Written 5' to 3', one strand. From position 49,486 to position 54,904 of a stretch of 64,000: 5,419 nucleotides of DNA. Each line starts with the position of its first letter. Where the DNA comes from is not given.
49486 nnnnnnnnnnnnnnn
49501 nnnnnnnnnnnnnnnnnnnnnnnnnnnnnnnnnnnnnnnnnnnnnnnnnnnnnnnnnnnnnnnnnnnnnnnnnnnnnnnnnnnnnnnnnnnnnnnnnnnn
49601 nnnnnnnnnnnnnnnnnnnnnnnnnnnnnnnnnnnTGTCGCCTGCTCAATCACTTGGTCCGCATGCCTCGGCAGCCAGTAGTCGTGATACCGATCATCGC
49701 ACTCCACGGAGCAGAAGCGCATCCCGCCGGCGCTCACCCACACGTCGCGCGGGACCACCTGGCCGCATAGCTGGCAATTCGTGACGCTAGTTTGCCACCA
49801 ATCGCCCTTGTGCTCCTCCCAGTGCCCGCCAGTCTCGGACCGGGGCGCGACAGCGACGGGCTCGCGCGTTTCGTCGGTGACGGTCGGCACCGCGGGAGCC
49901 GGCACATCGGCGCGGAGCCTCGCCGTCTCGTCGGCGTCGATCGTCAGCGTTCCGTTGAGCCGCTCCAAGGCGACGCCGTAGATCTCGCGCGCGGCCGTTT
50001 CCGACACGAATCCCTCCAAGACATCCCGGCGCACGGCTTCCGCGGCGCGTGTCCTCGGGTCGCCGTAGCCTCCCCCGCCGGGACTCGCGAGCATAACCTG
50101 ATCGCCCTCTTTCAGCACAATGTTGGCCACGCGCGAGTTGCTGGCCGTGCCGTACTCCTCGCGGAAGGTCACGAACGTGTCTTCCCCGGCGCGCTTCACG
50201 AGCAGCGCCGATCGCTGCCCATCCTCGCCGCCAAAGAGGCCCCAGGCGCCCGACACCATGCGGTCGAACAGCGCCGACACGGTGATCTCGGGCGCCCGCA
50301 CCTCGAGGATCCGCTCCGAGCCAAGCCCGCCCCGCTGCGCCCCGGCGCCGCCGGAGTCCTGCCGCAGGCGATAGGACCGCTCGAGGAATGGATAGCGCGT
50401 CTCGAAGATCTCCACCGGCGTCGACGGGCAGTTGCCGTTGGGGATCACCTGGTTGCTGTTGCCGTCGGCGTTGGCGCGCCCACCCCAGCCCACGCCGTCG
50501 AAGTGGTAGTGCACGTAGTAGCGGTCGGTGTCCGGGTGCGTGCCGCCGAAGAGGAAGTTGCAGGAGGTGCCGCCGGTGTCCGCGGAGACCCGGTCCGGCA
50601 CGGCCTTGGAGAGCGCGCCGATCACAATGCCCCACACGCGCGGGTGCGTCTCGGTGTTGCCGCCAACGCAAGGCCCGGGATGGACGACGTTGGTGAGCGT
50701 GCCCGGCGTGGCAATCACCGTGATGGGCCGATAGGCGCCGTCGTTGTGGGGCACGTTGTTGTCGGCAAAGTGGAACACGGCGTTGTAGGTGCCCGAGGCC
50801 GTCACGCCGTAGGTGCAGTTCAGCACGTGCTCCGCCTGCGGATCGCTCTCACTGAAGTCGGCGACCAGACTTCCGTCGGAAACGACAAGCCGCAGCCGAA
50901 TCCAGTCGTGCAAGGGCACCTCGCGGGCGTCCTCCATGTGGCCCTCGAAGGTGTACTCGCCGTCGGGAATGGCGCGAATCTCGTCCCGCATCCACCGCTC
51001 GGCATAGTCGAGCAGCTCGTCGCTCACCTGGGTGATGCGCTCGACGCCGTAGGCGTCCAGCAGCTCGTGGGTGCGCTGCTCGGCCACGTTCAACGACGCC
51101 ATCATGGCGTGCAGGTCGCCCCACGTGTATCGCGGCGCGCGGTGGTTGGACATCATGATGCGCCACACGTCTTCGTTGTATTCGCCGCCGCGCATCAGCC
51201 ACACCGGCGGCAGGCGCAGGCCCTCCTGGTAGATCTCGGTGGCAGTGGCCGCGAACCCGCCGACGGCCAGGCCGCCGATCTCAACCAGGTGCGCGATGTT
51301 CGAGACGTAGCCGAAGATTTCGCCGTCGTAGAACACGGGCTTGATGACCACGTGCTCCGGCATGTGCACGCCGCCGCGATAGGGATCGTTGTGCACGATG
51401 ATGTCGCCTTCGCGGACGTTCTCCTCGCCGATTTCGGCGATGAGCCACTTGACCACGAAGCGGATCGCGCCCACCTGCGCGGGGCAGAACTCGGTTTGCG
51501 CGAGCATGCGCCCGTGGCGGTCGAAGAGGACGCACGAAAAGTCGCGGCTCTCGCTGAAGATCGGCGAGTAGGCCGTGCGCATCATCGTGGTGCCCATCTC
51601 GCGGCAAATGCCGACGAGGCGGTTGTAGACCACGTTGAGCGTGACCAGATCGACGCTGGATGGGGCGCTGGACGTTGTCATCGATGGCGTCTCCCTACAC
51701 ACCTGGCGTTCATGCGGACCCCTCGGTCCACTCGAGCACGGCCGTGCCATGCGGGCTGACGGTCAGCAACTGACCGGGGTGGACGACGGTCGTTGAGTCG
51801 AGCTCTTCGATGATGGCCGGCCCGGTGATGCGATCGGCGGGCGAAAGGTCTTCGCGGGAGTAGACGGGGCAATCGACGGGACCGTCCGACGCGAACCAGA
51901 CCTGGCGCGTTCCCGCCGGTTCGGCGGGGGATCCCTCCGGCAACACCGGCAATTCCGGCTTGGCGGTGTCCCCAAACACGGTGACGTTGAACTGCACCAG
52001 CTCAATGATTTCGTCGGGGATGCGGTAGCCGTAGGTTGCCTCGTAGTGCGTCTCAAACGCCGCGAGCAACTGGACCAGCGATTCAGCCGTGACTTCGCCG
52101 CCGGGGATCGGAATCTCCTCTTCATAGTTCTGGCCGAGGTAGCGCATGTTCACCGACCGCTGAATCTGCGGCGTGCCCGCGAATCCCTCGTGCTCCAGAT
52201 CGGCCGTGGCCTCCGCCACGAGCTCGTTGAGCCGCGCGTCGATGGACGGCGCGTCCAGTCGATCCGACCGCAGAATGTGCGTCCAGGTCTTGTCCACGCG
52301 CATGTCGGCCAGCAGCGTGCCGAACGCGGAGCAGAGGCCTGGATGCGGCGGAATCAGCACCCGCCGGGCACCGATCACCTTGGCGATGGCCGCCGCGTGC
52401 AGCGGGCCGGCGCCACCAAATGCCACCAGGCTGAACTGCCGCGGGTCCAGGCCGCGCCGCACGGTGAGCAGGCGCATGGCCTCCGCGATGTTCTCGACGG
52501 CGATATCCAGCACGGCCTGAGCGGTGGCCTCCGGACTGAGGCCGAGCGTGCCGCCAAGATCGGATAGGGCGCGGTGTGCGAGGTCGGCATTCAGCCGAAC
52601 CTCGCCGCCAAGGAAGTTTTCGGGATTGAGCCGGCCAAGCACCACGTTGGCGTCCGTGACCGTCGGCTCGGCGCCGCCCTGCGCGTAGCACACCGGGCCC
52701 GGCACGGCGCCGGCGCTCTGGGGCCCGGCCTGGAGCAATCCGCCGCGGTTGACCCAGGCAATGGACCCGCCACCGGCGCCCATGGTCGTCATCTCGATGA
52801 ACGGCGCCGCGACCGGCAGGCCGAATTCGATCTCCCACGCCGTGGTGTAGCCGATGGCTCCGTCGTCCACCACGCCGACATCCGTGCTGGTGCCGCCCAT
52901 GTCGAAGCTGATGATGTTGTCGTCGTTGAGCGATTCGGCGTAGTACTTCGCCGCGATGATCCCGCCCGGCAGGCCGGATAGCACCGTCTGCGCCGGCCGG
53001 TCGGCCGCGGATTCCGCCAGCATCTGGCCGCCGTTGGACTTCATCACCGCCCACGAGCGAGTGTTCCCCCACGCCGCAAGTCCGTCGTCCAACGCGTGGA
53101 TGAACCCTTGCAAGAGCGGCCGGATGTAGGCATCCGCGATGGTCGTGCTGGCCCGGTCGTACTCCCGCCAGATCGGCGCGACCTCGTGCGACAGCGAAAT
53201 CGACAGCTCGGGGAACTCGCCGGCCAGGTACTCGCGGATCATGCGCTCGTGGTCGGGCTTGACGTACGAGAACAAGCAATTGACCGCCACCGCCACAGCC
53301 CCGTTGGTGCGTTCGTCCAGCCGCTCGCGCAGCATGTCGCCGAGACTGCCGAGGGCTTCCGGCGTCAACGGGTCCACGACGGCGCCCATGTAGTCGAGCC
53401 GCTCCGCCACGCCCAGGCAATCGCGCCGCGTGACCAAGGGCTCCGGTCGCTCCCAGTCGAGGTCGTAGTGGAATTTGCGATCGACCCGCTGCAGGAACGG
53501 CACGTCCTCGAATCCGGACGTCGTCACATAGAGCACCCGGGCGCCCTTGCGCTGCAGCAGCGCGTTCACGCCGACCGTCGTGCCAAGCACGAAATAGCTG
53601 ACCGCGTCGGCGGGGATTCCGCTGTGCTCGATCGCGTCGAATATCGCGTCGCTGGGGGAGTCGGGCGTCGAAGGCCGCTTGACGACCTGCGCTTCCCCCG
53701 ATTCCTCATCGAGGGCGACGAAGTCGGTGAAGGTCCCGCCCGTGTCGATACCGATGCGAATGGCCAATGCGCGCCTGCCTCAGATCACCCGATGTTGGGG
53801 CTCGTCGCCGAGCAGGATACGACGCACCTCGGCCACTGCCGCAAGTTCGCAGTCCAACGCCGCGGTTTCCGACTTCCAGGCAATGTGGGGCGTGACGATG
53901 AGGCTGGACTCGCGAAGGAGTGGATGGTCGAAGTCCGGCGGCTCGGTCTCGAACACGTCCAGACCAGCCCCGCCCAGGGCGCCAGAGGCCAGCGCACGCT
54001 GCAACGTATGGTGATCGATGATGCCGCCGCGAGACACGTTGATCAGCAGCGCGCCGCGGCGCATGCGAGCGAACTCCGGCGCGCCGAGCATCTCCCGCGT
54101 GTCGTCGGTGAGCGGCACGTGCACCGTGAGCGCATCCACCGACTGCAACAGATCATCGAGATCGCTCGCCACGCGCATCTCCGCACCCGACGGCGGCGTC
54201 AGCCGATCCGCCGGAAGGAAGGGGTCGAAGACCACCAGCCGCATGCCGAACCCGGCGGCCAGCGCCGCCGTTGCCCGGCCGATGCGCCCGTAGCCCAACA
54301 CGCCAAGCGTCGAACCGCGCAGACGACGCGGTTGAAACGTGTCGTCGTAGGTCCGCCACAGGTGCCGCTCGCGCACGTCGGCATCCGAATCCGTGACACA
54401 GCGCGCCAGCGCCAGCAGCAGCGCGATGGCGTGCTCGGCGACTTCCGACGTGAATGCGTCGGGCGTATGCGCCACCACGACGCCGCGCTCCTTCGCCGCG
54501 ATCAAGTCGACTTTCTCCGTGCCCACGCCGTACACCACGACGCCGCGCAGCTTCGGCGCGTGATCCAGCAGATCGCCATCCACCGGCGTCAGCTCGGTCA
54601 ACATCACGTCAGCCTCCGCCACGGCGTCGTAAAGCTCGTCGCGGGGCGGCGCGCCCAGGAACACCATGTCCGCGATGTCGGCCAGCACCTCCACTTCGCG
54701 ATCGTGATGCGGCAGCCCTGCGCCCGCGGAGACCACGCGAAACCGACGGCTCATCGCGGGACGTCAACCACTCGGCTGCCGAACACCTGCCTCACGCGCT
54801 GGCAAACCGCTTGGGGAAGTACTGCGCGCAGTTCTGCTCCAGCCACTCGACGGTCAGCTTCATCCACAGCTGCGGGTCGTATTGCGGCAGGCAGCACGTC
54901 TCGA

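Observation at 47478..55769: Six-gene minus-strand operon coupling hydantoinase A/B to orphan OppD/OppF-type ATPases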

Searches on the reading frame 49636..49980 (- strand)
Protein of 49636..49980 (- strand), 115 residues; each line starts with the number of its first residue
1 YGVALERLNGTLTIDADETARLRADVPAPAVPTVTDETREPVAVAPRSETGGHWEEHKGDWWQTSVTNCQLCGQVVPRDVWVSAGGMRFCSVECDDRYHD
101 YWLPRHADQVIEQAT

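Call 49: search_protein_families(library=pfam, proteins=[window:49636-49980:-], max_evalue=10)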
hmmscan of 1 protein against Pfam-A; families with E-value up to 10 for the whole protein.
window:49636-49980:- (115 aa): 2 families
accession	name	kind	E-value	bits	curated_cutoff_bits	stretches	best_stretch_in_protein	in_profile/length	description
PF21319.3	zf-FCS_1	-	0.00068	20.1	26.6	1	69-98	3-31/31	Zinc finger, FCS-type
PF04570.20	zf-FLZ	-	0.0013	18.6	23.4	1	66-95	13-44/54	zinc-finger of the FCS-type, C2-C2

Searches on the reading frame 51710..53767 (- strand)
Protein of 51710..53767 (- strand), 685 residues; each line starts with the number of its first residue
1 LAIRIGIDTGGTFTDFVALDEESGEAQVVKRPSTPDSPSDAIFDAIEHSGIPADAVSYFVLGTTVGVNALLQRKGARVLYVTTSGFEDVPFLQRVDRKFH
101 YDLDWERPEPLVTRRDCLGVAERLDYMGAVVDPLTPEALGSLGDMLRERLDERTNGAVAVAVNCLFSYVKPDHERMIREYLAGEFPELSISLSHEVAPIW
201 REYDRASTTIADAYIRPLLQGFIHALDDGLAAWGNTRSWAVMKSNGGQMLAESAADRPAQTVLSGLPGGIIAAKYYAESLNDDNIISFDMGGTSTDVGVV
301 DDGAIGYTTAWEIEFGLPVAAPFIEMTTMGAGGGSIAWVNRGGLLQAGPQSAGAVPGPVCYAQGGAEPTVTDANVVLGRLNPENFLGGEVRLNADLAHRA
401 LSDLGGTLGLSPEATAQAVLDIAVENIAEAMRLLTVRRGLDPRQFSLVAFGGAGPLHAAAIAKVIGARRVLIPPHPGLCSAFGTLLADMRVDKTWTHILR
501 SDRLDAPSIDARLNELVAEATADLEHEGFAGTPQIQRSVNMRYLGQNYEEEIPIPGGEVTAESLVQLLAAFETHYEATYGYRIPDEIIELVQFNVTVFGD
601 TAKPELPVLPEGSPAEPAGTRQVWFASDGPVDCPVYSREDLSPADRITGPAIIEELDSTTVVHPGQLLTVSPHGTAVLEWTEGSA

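Call 5: search_protein_families(library=pfam, proteins=[window:51710-53767:-], max_evalue=0.001)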
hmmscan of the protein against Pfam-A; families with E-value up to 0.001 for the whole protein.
window:51710-53767:- (685 aa): 4 families
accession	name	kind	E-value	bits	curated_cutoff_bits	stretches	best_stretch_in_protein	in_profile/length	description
PF01968.24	Hydantoinase_A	-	5.4e-89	298.7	22.9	1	205-492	1-290/291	Hydantoinase/oxoprolinase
PF05378.19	Hydant_A_N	-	2.4e-40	138.5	25.2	1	4-181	1-172/176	Hydantoinase/oxoprolinase N-terminal region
PF19278.4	Hydant_A_C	-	1.6e-15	57.4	21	1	508-668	13-180/193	Hydantoinase/oxoprolinase C-terminal domain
PF00480.26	ROK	-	8.4e-05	22.7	22.9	1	5-101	2-98/294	ROK family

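Call 35: search_solved_structures(query=window:51710-53767:-, max_evalue=0.00001)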
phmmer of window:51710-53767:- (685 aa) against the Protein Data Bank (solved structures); distinct sequences matched with E-value up to 0.00001: 6.
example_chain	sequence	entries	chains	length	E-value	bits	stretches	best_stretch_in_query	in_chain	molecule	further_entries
7hk5_A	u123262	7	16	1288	2.9e-125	422.5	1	4-678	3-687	N-methylhydantoinase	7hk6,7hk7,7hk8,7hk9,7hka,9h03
6yra_A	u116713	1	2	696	7.8e-106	358.3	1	3-676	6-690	5-oxoprolinase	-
5l9w_B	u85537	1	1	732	2.6e-89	303.7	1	5-680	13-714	Acetophenone carboxylase gamma subunit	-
5svb_B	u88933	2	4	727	3.9e-67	230.4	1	5-665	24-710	Acetone carboxylase beta subunit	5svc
5m45_B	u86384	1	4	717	4.9e-67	230.1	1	5-665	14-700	Acetone carboxylase beta subunit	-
5l9w_b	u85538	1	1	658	8.9e-45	156.5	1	5-678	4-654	Acetophenone carboxylase alpha subunit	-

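Call 47: search_protein_families(library=ncbifam, proteins=[window:51710-53767:-], max_evalue=0.00001)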
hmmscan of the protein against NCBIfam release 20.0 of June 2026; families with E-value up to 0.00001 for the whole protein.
window:51710-53767:- (685 aa): 3 families
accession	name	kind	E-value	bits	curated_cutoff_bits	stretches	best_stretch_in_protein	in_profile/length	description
NF050156.1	CapLactmsAlpCapA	equivalog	1.8e-148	495.8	1000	1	4-679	2-686/689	caprolactamase subunit alpha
NF042975.2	AcphenoCarb_ApcC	equivalog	2.3e-92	310.4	1500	1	5-681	11-712/733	acetophenone carboxylase subunit gamma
NF042960.1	AcphenoCarb_ApcA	equivalog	4.8e-53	180.4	1250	1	174-678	155-655/658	acetophenone carboxylase subunit alpha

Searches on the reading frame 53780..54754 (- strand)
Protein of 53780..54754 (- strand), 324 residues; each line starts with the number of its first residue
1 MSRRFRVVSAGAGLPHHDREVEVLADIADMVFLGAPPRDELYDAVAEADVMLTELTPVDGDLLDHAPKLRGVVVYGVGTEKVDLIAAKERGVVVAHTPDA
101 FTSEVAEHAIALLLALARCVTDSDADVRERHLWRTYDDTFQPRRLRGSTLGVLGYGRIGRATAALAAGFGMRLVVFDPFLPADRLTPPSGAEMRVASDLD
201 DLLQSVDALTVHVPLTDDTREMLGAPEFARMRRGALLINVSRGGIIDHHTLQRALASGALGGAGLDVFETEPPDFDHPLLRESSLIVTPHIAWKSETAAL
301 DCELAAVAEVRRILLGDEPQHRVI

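Call 5: search_protein_families(library=pfam, proteins=[window:53780-54754:-], max_evalue=0.001)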
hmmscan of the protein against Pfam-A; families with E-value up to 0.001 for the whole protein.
window:53780-54754:- (324 aa): 4 families
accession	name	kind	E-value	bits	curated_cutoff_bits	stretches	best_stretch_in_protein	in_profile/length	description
PF02826.25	2-Hacid_dh_C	-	7.7e-53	178.9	25.1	1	110-292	1-178/178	D-isomer specific 2-hydroxyacid dehydrogenase, NAD binding domain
PF00389.36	2-Hacid_dh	-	1.9e-23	83.1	24.6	1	17-323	8-133/134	D-isomer specific 2-hydroxyacid dehydrogenase, catalytic domain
PF03446.21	NAD_binding_2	-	0.00023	21.6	21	0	150-256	2-108/161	NAD binding domain of 6-phosphogluconate dehydrogenase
PF22660.2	RS_preATP-grasp-like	-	0.00041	21.1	27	0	149-212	3-69/98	Ribonucleotide synthetase preATP-grasp domain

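Call 47: search_protein_families(library=ncbifam, proteins=[window:53780-54754:-], max_evalue=0.00001)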
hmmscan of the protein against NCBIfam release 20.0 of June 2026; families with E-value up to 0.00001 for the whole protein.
window:53780-54754:- (324 aa): 21 families
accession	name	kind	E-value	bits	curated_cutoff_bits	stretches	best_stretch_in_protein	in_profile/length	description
TIGR01327.1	PGDH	equivalog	9.3e-72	242.5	454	1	36-321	29-308/525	phosphoglycerate dehydrogenase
NF005069.0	PRK06487.1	equivalog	1.4e-63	214.9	448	1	28-299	29-296/320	2-hydroxyacid dehydrogenase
NF009714.1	PRK13243.1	equivalog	2.2e-59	201.4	455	1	35-298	33-297/332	glyoxylate reductase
NF008759.0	PRK11790.1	equivalog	1.2e-51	175.7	404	1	35-297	42-300/410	phosphoglycerate dehydrogenase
NF011938.0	PRK15409.1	equivalog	7.3e-48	163.2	492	1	36-307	34-302/324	glyoxylate/hydroxypyruvate reductase GhrB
NF006263.0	PRK08410.1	equivalog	1.9e-47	162.2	389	1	18-299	13-292/311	D-2-hydroxyacid dehydrogenase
NF005387.0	PRK06932.1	equivalog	8.8e-45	153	492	1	39-298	36-294/314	2-hydroxyacid dehydrogenase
NF005750.0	PRK07574.1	equivalog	2.7e-38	132.1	329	1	62-297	108-340/386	NAD-dependent formate dehydrogenase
NF041369.1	Dhydh_Halo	equivalog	5.5e-38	130.9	400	1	78-324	65-305/305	D-2-hydroxyacid dehydrogenase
NF000492.1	vanH_gen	exception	1.3e-32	113.1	540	1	75-273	73-257/312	D-lactate dehydrogenase VanH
NF005027.0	PRK06436.1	equivalog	3.9e-30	105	261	1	42-314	29-280/303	2-hydroxyacid dehydrogenase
NF000371.1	vanH_Agroup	exception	2.8e-28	99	700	1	75-273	78-262/322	VanH-A/VanH-Pt family D-lactate dehydrogenase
NF001309.0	PRK00257.1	equivalog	3.5e-28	98.7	434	1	143-293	112-257/379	4-phosphoerythronate dehydrogenase PdxB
NF006374.0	PRK08605.1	subfamily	7.1e-27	94.3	356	1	76-299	77-307/332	D-lactate dehydrogenase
NF000151.1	vanH-Ac1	exception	5.3e-25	88.4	750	1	76-273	110-293/351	D-lactate dehydrogenase VanH-Ac1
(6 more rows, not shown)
